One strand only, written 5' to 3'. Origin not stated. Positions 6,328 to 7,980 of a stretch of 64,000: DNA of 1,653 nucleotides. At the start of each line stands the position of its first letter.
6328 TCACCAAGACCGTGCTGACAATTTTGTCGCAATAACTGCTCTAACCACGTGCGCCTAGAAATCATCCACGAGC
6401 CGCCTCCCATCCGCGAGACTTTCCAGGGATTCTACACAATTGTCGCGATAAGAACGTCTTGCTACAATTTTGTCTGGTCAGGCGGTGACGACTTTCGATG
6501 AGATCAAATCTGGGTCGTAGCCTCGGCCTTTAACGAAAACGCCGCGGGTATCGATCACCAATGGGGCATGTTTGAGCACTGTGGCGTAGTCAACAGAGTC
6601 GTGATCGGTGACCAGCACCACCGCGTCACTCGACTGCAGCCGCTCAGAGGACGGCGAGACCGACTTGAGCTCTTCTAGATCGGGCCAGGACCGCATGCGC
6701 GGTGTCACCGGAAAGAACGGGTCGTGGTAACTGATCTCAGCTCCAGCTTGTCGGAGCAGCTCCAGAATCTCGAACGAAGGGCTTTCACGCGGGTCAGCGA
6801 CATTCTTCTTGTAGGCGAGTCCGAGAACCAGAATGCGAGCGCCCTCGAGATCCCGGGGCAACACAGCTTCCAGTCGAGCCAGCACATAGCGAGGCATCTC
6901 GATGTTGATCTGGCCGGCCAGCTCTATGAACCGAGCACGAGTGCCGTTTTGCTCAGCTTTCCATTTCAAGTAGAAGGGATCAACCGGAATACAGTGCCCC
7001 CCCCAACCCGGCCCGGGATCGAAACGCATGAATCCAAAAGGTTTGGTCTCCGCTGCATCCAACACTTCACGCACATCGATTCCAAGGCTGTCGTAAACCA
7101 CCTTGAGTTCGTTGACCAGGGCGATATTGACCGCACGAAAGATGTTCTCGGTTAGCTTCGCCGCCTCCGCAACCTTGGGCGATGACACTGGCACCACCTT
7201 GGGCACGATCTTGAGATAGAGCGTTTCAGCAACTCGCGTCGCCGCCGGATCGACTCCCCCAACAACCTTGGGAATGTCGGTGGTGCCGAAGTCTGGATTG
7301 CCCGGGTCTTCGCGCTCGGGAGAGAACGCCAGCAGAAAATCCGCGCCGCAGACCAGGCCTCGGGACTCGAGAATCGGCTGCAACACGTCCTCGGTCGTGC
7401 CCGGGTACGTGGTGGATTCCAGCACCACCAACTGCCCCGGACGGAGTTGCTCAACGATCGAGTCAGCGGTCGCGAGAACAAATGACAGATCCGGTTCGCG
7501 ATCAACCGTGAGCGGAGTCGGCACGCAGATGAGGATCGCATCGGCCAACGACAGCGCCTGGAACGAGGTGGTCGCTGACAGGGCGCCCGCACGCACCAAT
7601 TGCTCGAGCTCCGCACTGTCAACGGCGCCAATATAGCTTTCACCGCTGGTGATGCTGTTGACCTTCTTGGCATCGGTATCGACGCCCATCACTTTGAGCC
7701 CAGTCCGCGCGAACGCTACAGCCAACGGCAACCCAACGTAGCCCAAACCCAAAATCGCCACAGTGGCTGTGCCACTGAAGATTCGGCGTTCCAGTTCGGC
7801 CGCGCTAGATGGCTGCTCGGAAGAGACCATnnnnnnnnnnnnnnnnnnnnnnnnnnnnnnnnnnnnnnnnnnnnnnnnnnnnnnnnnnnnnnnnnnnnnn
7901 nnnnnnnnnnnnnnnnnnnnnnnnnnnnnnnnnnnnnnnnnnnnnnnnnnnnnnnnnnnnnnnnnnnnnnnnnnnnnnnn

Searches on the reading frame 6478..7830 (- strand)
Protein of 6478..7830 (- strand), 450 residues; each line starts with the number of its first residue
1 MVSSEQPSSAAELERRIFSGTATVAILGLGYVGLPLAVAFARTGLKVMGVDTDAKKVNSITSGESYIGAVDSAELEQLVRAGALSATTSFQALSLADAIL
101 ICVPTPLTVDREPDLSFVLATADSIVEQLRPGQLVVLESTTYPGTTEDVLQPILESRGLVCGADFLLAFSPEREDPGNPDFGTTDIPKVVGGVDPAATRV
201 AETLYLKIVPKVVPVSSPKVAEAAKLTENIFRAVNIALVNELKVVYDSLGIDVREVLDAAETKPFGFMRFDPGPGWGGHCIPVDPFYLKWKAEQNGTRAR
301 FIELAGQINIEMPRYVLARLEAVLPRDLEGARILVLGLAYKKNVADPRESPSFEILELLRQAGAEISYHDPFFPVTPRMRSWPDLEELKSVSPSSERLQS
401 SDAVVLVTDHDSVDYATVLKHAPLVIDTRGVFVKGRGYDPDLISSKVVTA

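Call 59: search_protein_families(library=pfam, proteins=[window:6478-7830:-], max_evalue=0.00001)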
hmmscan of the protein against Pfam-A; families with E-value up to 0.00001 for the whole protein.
window:6478-7830:- (450 aa): 4 families
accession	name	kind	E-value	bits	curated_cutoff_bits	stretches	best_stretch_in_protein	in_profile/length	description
PF03721.20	UDPG_MGDP_dh_N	-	8e-44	149.9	27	1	23-200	2-183/187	UDP-glucose/GDP-mannose dehydrogenase family, NAD binding domain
PF00984.24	UDPG_MGDP_dh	-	5.3e-30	103.8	25.4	1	220-309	2-92/94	UDP-glucose/GDP-mannose dehydrogenase family, central domain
PF03720.21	UDPG_MGDP_dh_C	-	5.4e-23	81.8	30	1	334-432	1-101/103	UDP-glucose/GDP-mannose dehydrogenase family, UDP binding domain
PF03446.21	NAD_binding_2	-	8.8e-09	36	21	1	23-152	1-106/161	NAD binding domain of 6-phosphogluconate dehydrogenase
